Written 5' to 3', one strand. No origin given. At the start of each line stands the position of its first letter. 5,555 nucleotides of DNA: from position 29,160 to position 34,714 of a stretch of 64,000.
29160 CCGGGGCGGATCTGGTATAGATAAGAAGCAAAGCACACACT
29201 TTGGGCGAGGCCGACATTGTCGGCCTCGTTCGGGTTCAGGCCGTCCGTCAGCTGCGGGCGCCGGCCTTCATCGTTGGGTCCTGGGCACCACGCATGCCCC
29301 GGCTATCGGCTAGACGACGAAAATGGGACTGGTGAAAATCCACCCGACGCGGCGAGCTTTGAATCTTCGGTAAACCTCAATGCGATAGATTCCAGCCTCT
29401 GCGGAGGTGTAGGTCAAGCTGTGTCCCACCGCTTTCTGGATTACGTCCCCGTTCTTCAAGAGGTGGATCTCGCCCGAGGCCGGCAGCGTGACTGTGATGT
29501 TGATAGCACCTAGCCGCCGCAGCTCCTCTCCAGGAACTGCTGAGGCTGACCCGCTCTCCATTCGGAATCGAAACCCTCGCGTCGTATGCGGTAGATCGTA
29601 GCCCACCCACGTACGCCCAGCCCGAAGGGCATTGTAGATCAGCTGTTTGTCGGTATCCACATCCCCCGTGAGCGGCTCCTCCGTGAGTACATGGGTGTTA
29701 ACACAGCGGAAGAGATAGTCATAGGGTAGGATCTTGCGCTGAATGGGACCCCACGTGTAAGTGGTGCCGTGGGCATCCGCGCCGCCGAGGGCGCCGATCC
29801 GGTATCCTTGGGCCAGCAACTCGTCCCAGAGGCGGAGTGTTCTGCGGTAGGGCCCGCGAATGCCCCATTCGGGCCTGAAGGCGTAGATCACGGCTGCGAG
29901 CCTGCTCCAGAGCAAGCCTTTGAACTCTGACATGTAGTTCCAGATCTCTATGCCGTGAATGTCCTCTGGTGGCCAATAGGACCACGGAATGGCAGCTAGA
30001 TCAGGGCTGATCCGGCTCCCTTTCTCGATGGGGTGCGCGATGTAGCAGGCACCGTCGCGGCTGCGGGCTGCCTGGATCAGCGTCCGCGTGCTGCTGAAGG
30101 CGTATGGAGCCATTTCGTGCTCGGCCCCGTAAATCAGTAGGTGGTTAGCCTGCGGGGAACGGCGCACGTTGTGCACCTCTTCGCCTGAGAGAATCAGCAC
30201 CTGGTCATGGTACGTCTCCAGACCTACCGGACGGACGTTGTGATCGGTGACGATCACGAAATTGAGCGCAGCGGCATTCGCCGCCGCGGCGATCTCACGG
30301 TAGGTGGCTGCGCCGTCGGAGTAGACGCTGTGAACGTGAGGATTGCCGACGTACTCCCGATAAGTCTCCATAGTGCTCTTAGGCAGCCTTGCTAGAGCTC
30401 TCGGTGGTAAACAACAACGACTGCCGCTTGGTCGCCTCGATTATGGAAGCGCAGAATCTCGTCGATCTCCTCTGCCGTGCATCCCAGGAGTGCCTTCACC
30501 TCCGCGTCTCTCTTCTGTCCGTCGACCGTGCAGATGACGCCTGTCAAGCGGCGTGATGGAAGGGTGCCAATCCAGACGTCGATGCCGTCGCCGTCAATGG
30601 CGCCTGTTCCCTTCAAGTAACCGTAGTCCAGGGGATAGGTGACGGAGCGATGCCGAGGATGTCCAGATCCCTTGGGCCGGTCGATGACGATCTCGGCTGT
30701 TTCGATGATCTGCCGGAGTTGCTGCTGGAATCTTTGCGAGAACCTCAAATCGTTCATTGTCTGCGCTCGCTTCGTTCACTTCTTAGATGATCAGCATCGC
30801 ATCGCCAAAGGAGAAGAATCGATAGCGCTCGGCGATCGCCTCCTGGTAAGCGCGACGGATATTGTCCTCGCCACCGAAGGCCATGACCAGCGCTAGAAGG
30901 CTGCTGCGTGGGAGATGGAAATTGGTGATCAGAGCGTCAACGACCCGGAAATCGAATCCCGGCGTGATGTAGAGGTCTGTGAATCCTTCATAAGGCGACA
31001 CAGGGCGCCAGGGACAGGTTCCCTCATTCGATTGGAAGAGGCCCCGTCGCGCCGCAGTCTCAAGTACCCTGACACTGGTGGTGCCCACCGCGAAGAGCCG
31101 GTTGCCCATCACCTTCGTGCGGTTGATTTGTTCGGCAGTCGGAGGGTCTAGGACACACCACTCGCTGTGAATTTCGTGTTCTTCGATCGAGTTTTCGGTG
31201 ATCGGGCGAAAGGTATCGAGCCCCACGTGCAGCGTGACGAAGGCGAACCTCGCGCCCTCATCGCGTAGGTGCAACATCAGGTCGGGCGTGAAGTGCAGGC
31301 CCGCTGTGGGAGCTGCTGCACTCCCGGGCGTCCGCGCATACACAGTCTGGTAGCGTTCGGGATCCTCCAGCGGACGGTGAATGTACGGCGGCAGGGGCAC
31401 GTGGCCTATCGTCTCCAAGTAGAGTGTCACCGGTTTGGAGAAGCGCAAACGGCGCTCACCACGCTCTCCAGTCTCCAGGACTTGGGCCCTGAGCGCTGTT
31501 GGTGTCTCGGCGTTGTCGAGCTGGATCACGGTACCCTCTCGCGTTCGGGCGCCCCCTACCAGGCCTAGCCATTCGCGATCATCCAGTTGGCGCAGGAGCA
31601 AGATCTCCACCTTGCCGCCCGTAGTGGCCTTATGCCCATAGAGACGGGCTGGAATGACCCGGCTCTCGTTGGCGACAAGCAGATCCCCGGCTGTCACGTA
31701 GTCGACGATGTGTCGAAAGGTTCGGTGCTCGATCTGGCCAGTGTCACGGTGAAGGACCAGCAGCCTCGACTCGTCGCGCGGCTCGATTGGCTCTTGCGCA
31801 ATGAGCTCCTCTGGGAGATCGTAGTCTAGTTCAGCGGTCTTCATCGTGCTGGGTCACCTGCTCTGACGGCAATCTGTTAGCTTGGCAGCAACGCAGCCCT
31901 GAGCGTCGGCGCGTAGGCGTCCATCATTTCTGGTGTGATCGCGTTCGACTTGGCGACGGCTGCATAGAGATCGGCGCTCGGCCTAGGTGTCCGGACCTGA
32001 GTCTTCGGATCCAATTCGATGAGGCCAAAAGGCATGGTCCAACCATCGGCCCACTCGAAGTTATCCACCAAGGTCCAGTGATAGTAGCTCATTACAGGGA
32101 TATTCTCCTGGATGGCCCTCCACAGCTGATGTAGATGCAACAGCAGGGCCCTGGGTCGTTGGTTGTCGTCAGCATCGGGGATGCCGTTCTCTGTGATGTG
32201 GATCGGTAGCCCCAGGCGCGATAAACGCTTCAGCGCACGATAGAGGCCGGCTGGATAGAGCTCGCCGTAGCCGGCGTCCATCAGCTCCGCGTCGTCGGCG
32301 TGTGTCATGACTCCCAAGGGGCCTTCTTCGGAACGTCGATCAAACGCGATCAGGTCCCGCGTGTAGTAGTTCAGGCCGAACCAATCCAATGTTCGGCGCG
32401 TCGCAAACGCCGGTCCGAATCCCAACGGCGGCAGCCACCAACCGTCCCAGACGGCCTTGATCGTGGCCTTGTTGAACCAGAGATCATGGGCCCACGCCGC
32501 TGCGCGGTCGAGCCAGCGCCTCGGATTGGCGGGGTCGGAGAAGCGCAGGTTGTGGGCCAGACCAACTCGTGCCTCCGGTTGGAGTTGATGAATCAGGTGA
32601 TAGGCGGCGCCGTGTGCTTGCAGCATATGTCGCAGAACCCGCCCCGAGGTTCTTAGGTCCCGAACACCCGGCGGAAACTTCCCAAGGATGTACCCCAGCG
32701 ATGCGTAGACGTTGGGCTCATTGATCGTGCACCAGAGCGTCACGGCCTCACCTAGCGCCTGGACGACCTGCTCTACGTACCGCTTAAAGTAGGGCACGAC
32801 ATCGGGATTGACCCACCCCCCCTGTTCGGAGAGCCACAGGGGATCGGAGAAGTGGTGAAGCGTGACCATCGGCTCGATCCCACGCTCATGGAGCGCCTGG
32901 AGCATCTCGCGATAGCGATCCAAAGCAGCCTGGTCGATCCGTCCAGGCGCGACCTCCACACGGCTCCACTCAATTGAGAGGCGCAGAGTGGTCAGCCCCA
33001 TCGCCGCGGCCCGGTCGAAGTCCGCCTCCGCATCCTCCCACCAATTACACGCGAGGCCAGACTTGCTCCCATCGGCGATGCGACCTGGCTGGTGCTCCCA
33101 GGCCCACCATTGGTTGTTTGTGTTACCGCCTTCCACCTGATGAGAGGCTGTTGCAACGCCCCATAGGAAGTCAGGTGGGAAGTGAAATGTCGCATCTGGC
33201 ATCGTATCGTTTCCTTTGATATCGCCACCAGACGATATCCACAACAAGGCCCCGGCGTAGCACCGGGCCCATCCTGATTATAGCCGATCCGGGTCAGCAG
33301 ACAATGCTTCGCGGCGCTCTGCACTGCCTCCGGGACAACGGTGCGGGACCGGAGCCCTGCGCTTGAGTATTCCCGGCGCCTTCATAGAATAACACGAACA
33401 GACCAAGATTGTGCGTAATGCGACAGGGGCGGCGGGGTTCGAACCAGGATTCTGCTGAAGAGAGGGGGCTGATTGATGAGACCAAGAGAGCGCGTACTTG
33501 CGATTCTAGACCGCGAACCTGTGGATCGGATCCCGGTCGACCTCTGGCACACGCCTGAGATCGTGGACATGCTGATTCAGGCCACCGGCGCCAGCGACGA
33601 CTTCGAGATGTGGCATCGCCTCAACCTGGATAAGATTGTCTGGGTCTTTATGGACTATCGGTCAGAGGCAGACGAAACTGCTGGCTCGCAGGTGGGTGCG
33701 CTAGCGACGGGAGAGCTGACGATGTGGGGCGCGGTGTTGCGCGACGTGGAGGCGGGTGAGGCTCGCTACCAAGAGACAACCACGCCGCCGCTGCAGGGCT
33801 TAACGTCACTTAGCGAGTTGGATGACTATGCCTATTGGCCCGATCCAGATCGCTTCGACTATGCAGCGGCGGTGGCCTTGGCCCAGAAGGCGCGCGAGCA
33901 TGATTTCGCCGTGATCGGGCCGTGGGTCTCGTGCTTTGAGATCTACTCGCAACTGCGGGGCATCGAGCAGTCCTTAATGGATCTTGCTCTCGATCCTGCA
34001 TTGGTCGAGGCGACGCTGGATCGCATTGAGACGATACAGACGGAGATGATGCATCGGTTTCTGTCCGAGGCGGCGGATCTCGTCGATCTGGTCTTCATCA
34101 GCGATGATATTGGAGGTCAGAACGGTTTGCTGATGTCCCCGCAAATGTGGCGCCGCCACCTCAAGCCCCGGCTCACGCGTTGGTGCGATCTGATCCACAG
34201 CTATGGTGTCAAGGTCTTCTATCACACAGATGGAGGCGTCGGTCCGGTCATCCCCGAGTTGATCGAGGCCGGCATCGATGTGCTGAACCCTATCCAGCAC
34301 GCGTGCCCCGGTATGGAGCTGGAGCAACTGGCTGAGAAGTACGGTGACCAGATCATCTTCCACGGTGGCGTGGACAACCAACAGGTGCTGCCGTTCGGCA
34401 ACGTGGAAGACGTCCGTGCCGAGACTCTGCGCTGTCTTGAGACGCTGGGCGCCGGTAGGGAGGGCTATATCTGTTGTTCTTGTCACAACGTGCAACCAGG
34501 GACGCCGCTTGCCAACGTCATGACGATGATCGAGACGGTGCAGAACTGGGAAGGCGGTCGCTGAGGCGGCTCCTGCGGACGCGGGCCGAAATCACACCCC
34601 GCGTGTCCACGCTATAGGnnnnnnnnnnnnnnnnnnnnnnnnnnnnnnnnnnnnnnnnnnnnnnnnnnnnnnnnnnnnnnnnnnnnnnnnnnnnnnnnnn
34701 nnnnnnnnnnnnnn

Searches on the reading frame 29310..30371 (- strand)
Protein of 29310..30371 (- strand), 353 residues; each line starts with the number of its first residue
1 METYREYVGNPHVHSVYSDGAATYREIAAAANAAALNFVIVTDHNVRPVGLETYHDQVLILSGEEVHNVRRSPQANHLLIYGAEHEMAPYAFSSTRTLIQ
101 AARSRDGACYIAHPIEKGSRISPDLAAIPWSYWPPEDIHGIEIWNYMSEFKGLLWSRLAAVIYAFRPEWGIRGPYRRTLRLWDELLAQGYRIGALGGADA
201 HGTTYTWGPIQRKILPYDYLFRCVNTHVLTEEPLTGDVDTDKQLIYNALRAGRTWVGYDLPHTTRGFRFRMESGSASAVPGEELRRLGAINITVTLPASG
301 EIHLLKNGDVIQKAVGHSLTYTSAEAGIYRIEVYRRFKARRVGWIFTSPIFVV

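Call 10: search_protein_families(library=pfam, proteins=[window:29310-30371:-], max_evalue=0.001)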
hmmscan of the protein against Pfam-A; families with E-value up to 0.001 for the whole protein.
window:29310-30371:- (353 aa): 1 family
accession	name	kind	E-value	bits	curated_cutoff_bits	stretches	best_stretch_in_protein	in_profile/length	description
PF02811.25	PHP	-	1.7e-05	25.6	26.4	1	12-108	3-85/164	PHP domain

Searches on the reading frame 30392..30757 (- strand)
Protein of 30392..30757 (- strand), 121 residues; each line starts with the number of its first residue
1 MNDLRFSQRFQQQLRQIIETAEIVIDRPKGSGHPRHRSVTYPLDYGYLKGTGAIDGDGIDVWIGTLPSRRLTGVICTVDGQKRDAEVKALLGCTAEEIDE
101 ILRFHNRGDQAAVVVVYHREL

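Call 10: search_protein_families(library=pfam, proteins=[window:30392-30757:-], max_evalue=0.001)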
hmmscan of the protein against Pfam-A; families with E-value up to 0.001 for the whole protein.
window:30392-30757:- (121 aa): 2 families
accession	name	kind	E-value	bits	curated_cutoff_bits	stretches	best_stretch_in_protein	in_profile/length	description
PF18823.6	InPase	-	3.3e-06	27.4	26.8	1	18-97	16-102/135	Inorganic Pyrophosphatase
PF00719.24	Pyrophosphatase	-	0.00048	20.4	23.5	1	36-75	29-76/153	Inorganic pyrophosphatase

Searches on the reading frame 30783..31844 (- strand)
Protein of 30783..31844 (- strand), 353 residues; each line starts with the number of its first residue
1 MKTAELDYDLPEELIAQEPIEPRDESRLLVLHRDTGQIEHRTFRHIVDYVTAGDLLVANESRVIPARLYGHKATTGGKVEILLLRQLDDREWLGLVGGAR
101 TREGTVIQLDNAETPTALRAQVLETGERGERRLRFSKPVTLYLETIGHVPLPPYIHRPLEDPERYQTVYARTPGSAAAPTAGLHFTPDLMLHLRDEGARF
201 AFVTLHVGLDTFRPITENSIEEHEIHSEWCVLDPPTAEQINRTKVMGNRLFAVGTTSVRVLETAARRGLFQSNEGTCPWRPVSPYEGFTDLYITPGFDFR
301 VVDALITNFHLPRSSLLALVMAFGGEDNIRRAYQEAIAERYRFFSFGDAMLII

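Call 10: search_protein_families(library=pfam, proteins=[window:30783-31844:-], max_evalue=0.001)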
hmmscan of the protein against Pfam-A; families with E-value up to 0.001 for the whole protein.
window:30783-31844:- (353 aa): 1 family
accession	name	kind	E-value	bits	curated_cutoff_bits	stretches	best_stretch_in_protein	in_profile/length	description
PF02547.20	Queuosine_synth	-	5.8e-129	430.3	25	1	4-352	2-322/322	Queuosine biosynthesis protein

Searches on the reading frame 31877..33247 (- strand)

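Call 10: search_protein_families(library=pfam, proteins=[window:31877-33247:-], max_evalue=0.001)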
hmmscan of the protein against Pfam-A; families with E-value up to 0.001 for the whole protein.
window:31877-33247:- (456 aa): 2 families
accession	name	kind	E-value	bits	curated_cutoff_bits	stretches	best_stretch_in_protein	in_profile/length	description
PF00232.24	Glyco_hydro_1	-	6.7e-88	295.5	22.6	1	21-436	3-452/453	Glycosyl hydrolase family 1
PF00150.24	Cellulase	-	3.8e-07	30.3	23.5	1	64-179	12-131/272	Cellulase (glycosyl hydrolase family 5)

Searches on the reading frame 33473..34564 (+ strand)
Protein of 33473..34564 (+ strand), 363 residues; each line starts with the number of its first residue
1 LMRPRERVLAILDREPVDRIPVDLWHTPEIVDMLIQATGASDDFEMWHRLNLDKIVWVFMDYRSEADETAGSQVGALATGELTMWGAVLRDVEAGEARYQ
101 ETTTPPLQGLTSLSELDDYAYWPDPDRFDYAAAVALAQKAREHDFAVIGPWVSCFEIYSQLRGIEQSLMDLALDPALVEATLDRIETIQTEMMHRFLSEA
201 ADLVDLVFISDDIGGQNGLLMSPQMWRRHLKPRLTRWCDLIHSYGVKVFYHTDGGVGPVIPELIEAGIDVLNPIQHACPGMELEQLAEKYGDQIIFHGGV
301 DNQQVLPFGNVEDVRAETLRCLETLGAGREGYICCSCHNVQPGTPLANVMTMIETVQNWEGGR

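Call 10: search_protein_families(library=pfam, proteins=[window:33473-34564:+], max_evalue=0.001)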
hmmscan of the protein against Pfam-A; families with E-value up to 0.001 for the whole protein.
window:33473-34564:+ (363 aa): 1 family
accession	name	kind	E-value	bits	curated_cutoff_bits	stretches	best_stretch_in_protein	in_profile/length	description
PF01208.23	URO-D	-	4.5e-30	105.3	23.9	1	112-359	101-346/346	Uroporphyrinogen decarboxylase (URO-D)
